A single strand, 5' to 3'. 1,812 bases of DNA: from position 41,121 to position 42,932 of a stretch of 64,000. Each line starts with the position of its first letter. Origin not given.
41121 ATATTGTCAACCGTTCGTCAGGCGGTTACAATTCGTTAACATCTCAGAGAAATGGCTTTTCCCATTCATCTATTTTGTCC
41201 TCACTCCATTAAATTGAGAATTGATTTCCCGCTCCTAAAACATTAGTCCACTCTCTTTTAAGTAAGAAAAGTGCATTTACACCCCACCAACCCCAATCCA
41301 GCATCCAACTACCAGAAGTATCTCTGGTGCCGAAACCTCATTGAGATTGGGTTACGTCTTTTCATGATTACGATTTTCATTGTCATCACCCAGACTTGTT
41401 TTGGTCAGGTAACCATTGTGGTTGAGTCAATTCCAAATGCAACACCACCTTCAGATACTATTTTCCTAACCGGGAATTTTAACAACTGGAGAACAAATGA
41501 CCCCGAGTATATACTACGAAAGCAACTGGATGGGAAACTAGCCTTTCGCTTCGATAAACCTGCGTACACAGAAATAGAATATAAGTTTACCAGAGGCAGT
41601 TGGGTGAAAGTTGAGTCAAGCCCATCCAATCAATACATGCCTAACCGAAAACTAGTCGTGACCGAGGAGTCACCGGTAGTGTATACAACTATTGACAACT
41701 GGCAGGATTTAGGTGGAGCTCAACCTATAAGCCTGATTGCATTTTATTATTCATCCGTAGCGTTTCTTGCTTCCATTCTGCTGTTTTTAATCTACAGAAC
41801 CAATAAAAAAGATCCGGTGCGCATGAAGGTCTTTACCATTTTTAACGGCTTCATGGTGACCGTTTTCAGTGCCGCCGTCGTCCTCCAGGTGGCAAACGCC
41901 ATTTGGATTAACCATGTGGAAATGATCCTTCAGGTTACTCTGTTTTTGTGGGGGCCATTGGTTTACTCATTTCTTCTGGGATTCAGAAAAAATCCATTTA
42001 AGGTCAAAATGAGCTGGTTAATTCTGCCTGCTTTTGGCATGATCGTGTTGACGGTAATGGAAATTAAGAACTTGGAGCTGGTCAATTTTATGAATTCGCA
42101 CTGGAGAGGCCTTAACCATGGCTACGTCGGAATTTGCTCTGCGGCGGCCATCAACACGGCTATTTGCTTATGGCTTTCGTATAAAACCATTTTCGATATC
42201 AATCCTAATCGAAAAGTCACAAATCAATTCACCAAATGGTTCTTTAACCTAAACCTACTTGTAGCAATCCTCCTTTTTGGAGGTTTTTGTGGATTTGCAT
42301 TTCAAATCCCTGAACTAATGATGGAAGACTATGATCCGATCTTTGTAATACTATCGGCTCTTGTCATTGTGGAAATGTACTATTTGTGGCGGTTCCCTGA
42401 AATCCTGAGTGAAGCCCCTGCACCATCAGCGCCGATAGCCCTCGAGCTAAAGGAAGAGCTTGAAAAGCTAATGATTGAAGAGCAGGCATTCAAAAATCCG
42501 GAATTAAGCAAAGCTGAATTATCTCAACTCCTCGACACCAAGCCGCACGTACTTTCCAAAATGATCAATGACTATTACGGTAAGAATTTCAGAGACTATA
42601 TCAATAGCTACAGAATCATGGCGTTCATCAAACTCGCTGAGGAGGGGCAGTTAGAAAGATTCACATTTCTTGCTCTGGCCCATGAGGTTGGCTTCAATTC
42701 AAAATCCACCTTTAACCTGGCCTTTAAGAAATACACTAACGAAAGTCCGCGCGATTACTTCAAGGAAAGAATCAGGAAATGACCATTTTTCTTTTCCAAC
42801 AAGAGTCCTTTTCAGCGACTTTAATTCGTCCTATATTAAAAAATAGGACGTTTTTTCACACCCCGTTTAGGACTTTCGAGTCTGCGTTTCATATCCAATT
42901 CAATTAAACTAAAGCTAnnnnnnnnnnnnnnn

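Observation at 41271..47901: Candidate starch-sensing module: 7TM one-component regulator with glycogen-binding-like ectodomain and AraC output, next to tandem T9SS amylases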

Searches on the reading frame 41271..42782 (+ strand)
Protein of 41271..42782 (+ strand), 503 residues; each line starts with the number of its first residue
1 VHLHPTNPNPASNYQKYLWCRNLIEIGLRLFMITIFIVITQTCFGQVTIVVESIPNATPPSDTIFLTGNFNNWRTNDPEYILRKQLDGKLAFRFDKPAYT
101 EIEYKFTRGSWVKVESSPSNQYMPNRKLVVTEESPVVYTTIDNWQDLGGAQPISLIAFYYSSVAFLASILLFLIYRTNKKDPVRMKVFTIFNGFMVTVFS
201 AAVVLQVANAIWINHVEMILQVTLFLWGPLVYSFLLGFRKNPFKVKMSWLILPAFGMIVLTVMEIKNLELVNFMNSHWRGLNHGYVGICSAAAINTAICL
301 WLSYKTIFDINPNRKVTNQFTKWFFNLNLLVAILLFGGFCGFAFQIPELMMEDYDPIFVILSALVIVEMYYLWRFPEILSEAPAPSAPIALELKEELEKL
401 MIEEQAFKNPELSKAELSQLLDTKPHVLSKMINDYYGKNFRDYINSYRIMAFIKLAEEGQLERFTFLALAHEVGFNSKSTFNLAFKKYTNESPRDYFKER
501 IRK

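Call 3: search_protein_families(library=pfam, proteins=[window:41271-42782:+], max_evalue=1)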
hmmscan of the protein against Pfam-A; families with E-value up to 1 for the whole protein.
window:41271-42782:+ (503 aa): 3 families
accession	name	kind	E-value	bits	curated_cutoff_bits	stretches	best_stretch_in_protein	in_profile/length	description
PF12833.13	HTH_18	-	1.2e-11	45.2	33.6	1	419-498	3-79/80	Helix-turn-helix domain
PF00165.29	HTH_AraC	-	3.5e-06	27.4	26.6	1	463-497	8-41/42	Bacterial regulatory helix-turn-helix proteins, AraC family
PF01034.25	Syndecan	-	0.12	12.9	25.2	1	156-181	13-38/64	Syndecan domain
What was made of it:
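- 42525..42764 (+): Cytoplasmic AraC/XylS-type helix-turn-helix DNA-binding domain (ORF aa 419-498). PF12833 at 45.2 bits and PF00165 at 27.4 bits, both above their cutoffs (call 3)
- On AraC/XylS transcription factors: PF12833 at 45.2 bits (cutoff 33.6) and PF00165 at 27.4 bits (cutoff 26.6), aa 419-498 (call 3).
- Checked: Pfam HTH_18 matches aa 419-498 at 45.2 bits, above the 33.6 cutoff (call 3).
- AraC HTH above the Pfam cutoff (call 3).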

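Call 4: search_protein_families(library=ncbifam, proteins=[window:41271-42782:+], max_evalue=1)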
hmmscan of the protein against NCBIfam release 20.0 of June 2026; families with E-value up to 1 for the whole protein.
window:41271-42782:+ (503 aa): 14 families
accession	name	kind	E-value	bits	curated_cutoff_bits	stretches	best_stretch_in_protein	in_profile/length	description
NF007633.0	PRK10296.1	equivalog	4.8e-05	23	264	1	394-499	175-274/280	transcriptional regulator ChbR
NF033869.1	viru_reg_Rsp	equivalog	9.4e-05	21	400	1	427-496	179-245/701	AraC family transcriptional regulator Rsp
NF047788.1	TransRegPocR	equivalog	0.00012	21.5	500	1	411-500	205-291/296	transcriptional regulator PocR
NF049932.1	TranspRegBtr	equivalog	0.00027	19.6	900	1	411-503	180-269/531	bacillibactin transport transcriptional regulator Btr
NF047455.1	TF_Staph_AryK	equivalog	0.0015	16.9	850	1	411-499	173-258/759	transcriptional regulator AryK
NF008564.0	PRK11511.1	equivalog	0.011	15.8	202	1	426-496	40-107/127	MDR efflux pump AcrAB transcriptional activator MarA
NF007243.0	PRK09685.1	equivalog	0.015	14.7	199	1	407-498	211-300/303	transcriptional regulator FeaR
NF012198.0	MarA_TF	equivalog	0.019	15.1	250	1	426-496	40-107/124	MDR efflux pump AcrAB transcriptional activator MarA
NF011701.0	PRK15121.1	equivalog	0.04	13.4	426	1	428-498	38-105/289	MDR efflux pump AcrAB transcriptional activator RobA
NF007693.0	PRK10371.1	equivalog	0.068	12.4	253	1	440-498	243-298/309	transcriptional regulator MelR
NF007584.0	PRK10219.1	equivalog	0.087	13.2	174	1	428-497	38-104/107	superoxide response transcriptional regulator SoxS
NF007860.0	PRK10572.1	equivalog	0.088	11.6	208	1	415-499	203-284/292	arabinose operon transcriptional regulator AraC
NF012228.1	RobA_TF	equivalog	0.13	11.8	380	0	429-498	37-103/286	MDR efflux pump AcrAB transcriptional activator RobA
NF006902.0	PRK09393.1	equivalog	0.24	10.6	425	1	396-499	221-321/327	transcriptional regulator FtrA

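Call 5: find_homologous_proteins(query=window:41271-42782:+, max_evalue=0.00001)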
Query window:41271-42782:+ (503 aa): 178 proteins with E <= 0.00001 among 8000 candidates; the best 120 are listed.
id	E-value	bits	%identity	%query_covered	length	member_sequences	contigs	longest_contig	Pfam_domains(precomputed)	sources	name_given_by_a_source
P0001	0.0e+0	1070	100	94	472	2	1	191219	PF12833.14,PF00165.30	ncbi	-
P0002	7.9e-149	515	51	91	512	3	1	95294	PF12833.14,PF00165.30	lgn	-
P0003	5.5e-145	502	49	92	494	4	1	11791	PF12833.14,PF00165.30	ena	-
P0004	7.5e-145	502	48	92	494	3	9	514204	PF12833.14,PF00165.30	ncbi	ncbi:MAG: helix-turn-helix domain-containing protein [Cyclobacteriaceae bacterium]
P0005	2.7e-127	444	45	93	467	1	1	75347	PF12833.14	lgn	-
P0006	3.6e-107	377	42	94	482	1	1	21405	PF12833.14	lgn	-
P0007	1.8e-106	375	41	93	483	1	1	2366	PF12833.14,PF00165.30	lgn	-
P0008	1.1e-104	369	39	94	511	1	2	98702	PF12833.14,PF16561.12,PF00165.30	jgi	jgi:AraC-like DNA-binding protein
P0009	2.6e-104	368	42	90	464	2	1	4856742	PF12833.14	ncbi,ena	-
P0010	3.0e-104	368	41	91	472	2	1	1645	PF12833.14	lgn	-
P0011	2.0e-103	365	39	94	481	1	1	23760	PF12833.14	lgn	-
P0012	1.1e-102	362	41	94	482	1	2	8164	PF12833.14,PF00165.30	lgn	-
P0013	5.7e-102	360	40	91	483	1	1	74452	PF12833.14,PF16561.12,PF00165.30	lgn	-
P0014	7.3e-102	360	39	94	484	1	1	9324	PF12833.14,PF00165.30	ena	-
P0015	7.5e-102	360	41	90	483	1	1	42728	PF12833.14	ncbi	-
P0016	8.7e-102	360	39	93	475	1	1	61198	PF12833.14,PF00165.30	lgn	-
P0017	2.0e-101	358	38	93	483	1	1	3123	PF12833.14,PF00165.30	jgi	jgi:AraC-like DNA-binding protein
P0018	4.1e-101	357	38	94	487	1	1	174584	PF12833.14,PF16561.12,PF00165.30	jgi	jgi:AraC-like DNA-binding protein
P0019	7.1e-101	356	39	90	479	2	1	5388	PF12833.14,PF00165.30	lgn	-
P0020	1.0e-100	356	41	91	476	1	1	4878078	PF12833.14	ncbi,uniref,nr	ncbi:MAG: helix-turn-helix domain-containing protein [Reichenbachiella sp.]|uniref:helix-turn-helix 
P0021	2.1e-100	355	41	94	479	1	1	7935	PF12833.14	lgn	-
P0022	2.8e-100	355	39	94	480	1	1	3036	PF12833.14,PF16561.12,PF00165.30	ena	-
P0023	9.2e-100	353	39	91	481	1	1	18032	PF12833.14,PF00165.30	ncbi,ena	ncbi:MAG TPA: helix-turn-helix domain-containing protein [Cyclobacteriaceae bacterium]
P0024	1.0e-99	353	39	93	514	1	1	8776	PF12833.14,PF00165.30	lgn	-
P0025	1.3e-99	352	38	93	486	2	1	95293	PF12833.14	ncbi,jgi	ncbi:MAG: helix-turn-helix domain-containing protein [Salinivirgaceae bacterium]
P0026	2.4e-99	351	38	94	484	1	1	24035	PF12833.14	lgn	-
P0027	2.5e-99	351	38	93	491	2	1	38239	PF12833.14,PF00165.30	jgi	jgi:AraC-like DNA-binding protein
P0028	4.0e-99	351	38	91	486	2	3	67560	PF12833.14,PF16561.12,PF00165.30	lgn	-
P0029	8.0e-99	350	40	93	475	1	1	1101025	PF12833.14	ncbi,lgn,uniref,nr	ncbi:AraC-type DNA-binding protein [Reichenbachiella faecimaris]|uniref:AraC-type DNA-binding protei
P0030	8.4e-99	350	39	95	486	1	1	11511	PF12833.14,PF00165.30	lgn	-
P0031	1.1e-98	349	40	90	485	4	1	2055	PF12833.14,PF00165.30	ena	-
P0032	1.2e-98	349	39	90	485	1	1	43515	PF12833.14,PF00165.30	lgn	-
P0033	1.4e-98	349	40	92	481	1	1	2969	PF12833.14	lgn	-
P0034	1.6e-98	349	39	93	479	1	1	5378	PF12833.14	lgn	-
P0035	2.1e-98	348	39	93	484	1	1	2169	PF12833.14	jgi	jgi:AraC-like DNA-binding protein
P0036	2.4e-98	348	40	90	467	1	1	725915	PF12833.14,PF00165.30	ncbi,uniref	ncbi:MAG: helix-turn-helix domain-containing protein [Reichenbachiella sp.]|uniref:helix-turn-helix 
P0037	2.4e-98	348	39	93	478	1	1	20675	PF12833.14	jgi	jgi:AraC-like DNA-binding protein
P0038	2.7e-98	348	38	91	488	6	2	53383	PF12833.14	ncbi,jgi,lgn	ncbi:MAG: helix-turn-helix domain-containing protein [Cyclobacteriaceae bacterium]|jgi:AraC-like DNA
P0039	3.0e-98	348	39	93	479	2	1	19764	PF12833.14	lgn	-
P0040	6.2e-98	347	38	98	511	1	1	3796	PF12833.14,PF00165.30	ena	-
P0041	6.7e-98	347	38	94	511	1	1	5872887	PF12833.14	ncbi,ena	-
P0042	8.2e-98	346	38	94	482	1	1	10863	PF12833.14,PF00165.30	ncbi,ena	-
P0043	9.1e-98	346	38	93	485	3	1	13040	PF12833.14,PF00165.30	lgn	-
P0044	1.1e-97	346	40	93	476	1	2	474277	PF12833.14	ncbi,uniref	ncbi:MAG: helix-turn-helix domain-containing protein [Reichenbachiella sp.]|uniref:helix-turn-helix 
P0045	1.2e-97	346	39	91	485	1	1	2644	PF12833.14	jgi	jgi:AraC-like DNA-binding protein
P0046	3.3e-97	344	38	93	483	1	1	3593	PF12833.14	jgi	jgi:AraC-like DNA-binding protein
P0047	5.7e-97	344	37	93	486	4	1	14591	PF12833.14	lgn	-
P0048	6.0e-97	344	39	93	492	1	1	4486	PF12833.14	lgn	-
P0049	7.0e-97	343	37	94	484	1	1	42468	PF12833.14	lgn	-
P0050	7.1e-97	343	38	94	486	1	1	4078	PF12833.14,PF16561.12,PF00165.30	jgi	jgi:AraC-like DNA-binding protein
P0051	7.5e-97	343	38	92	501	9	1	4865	PF12833.14,PF00165.30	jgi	-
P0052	2.1e-96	342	38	94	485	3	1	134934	PF12833.14,PF00165.30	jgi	jgi:AraC-like DNA-binding protein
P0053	2.3e-96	342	38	93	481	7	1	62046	PF12833.14,PF00165.30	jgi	jgi:AraC-like DNA-binding protein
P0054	2.4e-96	342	39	94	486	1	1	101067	PF12833.14,PF00165.30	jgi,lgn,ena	-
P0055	4.4e-96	341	38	93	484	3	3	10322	PF12833.14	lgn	-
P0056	1.1e-95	339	36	94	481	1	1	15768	PF12833.14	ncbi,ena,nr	ncbi:MAG TPA: helix-turn-helix domain-containing protein [Ohtaekwangia sp.]|nr:helix-turn-helix doma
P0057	1.5e-95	339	37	94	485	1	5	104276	PF12833.14,PF00165.30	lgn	-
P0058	1.5e-95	339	39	90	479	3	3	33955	PF12833.14,PF00165.30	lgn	-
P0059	2.4e-95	338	40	91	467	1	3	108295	PF12833.14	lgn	-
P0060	2.5e-95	338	37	93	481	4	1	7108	PF12833.14,PF00165.30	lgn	-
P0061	3.2e-95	338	38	93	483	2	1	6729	PF12833.14,PF00165.30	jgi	jgi:AraC-like DNA-binding protein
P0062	3.8e-95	338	37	94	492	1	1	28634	PF12833.14,PF00165.30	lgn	-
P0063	8.7e-95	336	37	93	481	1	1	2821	PF12833.14,PF00165.30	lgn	-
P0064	2.2e-94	335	38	91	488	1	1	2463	PF12833.14,PF00165.30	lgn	-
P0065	2.8e-94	335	37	94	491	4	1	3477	PF12833.14,PF00165.30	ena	-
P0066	3.1e-94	335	37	93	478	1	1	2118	PF12833.14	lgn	-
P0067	5.2e-94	334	38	93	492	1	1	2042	PF12833.14,PF00165.30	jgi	jgi:AraC-like DNA-binding protein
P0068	5.9e-94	334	38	90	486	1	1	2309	PF12833.14,PF00165.30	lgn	-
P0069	6.5e-94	334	39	91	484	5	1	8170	PF12833.14,PF00165.30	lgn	-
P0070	7.9e-94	333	37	93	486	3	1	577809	PF12833.14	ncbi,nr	ncbi:helix-turn-helix domain-containing protein [Chryseotalea sanaruensis]|nr:helix-turn-helix domai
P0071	9.0e-94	333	39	91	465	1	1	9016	PF12833.14,PF16561.12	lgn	-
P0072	1.4e-93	332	40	90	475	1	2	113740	PF12833.14,PF00165.30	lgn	-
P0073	4.8e-93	331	37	94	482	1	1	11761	PF12833.14,PF16561.12,PF00165.30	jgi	jgi:AraC-like DNA-binding protein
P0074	5.7e-93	330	38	94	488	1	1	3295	PF12833.14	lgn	-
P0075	7.8e-93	330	38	94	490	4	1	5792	PF12833.14,PF00165.30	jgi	jgi:AraC-like DNA-binding protein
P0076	9.4e-93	330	37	92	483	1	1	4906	PF12833.14,PF00165.30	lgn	-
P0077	1.3e-92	329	37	93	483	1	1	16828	PF12833.14,PF00165.30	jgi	jgi:AraC-like DNA-binding protein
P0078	1.4e-92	329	37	93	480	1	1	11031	PF12833.14,PF00165.30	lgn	-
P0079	2.6e-92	328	36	92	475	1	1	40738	PF12833.14,PF00165.30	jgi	jgi:AraC-like DNA-binding protein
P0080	2.8e-92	328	39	93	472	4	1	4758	PF12833.14,PF00165.30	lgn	-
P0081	3.4e-92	328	39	93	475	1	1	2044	PF12833.14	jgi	jgi:AraC-like DNA-binding protein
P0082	7.9e-92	327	38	92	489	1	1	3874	PF12833.14,PF00165.30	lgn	-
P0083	9.2e-92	326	37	90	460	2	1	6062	PF12833.14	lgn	-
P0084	9.9e-92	326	37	94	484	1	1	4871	PF12833.14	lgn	-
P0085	1.1e-91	326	37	95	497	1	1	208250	PF12833.14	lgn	-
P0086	1.2e-91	326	37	91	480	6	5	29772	PF12833.14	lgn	-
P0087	1.5e-91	326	39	95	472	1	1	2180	PF12833.14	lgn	-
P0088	5.7e-91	324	37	90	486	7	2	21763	PF12833.14,PF00165.30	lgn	-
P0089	6.6e-91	324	37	91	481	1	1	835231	PF12833.14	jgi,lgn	jgi:AraC-like DNA-binding protein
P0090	7.5e-91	323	37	93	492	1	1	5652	PF12833.14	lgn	-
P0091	8.3e-91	323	40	90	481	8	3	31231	PF12833.14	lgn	-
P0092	1.4e-90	323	38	90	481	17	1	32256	PF12833.14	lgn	-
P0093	3.4e-90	321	37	93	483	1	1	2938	PF12833.14,PF00165.30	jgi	jgi:AraC-like DNA-binding protein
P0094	4.3e-90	321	36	91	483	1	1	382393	PF12833.14,PF00165.30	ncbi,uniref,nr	ncbi:helix-turn-helix domain-containing protein [Pseudochryseolinea flava]|uniref:HTH araC/xylS-type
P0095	9.2e-90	320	38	93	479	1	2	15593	PF12833.14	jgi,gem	-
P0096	1.1e-89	320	36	90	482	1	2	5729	PF12833.14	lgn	-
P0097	2.3e-89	319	36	91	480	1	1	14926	PF12833.14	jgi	jgi:AraC-like DNA-binding protein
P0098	3.4e-89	318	59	26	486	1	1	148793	PF12833.14,PF00165.30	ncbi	-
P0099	5.5e-89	317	38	92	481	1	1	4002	PF12833.14,PF00165.30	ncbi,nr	ncbi:MAG: helix-turn-helix domain-containing protein [Bacteroidales bacterium]|nr:helix-turn-helix d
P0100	7.5e-89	317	36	94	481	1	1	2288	PF12833.14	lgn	-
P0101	1.3e-88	316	36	94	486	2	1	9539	PF12833.14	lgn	-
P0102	2.2e-88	315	37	93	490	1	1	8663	PF12833.14,PF00165.30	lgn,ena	-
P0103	2.2e-88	315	38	90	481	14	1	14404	PF12833.14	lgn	-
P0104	3.6e-88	315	38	91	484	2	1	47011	PF12833.14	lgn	-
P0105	3.7e-88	315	37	90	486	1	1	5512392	PF12833.14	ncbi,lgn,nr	ncbi:hypothetical protein WSM22_29710 [Cytophagales bacterium WSM2-2]|nr:hypothetical protein WSM22_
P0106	3.9e-88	314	39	90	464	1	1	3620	PF12833.14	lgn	-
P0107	1.8e-87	312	38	94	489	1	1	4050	PF12833.14,PF00165.30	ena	-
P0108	2.0e-87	312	38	87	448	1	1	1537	PF12833.14,PF16561.12,PF00165.30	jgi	jgi:AraC-like DNA-binding protein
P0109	5.4e-87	311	35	94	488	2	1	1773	PF12833.14,PF00165.30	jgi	jgi:AraC-like DNA-binding protein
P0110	1.9e-86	309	38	90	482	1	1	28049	PF12833.14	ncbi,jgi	jgi:AraC-like DNA-binding protein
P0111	2.3e-86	309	39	86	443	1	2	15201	PF12833.14,PF00165.30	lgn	-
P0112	6.0e-86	307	37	91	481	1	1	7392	PF12833.14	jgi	jgi:AraC-like DNA-binding protein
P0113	6.7e-86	307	37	93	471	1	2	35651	PF12833.14,PF00165.30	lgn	-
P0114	6.5e-85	304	35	93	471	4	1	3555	PF12833.14,PF00165.30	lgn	-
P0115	7.2e-85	304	38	94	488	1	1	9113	PF12833.14,PF00165.30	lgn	-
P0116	1.0e-84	303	35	93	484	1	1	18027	PF12833.14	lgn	-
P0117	1.3e-84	303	35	92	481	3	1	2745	PF12833.14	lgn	-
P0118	1.4e-84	303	36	90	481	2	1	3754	PF12833.14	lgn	-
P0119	1.4e-84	303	36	96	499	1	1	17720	PF12833.14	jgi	jgi:AraC-like DNA-binding protein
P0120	2.7e-84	302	48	30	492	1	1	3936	PF12833.14,PF00165.30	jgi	jgi:AraC-like DNA-binding protein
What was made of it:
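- On 7TMR-DISM receptors: It is absent from the precomputed Pfam lists of 120 homologues (call 5).
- Tried and rejected: P0029 from the same species is 475 aa (call 5).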

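Call 8: find_encoding_contigs(protein=P0001, flank=10000, max_places=3)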
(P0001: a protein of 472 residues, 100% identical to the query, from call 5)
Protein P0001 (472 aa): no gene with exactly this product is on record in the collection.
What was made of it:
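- Tried and rejected: Exact-protein contig look-up for P0001 found nothing (call 8).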

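Call 16: predict_structure(alignment_id=A1)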
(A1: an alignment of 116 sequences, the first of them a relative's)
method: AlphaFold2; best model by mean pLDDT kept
length: 472 residues; sequences in the alignment: 116
mean_pLDDT: 93.3   pTM: 0.81
mean pLDDT of the five models: 93.3, 92.3, 92.1, 91.8, 91.6
residues with pLDDT >= 90: 403; 70-90: 48; 50-70: 21; < 50: 0
segments of 3 or more residues with pLDDT < 50: none
pLDDT, mean of each block of 10 residues (from residue 1): 64 79 93 97 97 95 85 97 96 94 89 90 96 98 95 97 98 94 95 98 94 88 97 95 90 94 98 94 93 98 95 89 93 98 93 72 97 97 97 95 96 98 96 94 97 98 95 87
secondary structure, 60 per line:
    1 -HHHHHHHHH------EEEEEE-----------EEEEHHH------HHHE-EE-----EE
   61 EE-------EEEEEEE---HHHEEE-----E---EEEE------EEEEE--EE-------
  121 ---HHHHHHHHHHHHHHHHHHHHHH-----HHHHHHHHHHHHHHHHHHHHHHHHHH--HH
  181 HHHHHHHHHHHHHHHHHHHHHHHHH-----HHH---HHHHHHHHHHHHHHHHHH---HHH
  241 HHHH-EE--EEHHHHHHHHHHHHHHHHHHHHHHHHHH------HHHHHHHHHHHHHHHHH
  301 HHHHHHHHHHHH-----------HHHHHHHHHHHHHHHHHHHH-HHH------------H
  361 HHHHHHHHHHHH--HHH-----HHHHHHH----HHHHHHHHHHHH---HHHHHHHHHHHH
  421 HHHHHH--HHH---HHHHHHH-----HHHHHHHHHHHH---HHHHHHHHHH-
elements in order: H2-10 E17-22 E34-37 E59-62 E70-76 E83-85 E95-98 E105-109 H124-145 H151-176 H179-205 H217-234 H238-244 H252-277 H284-312 H324-343 H360-372 H383-389 H394-405 H409-426 H435-441 H447-458 H462-471
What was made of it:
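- On Hybrid two-component systems: Only ~30 residues separate TM7 from the start of the DNA-binding domain (call 16).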
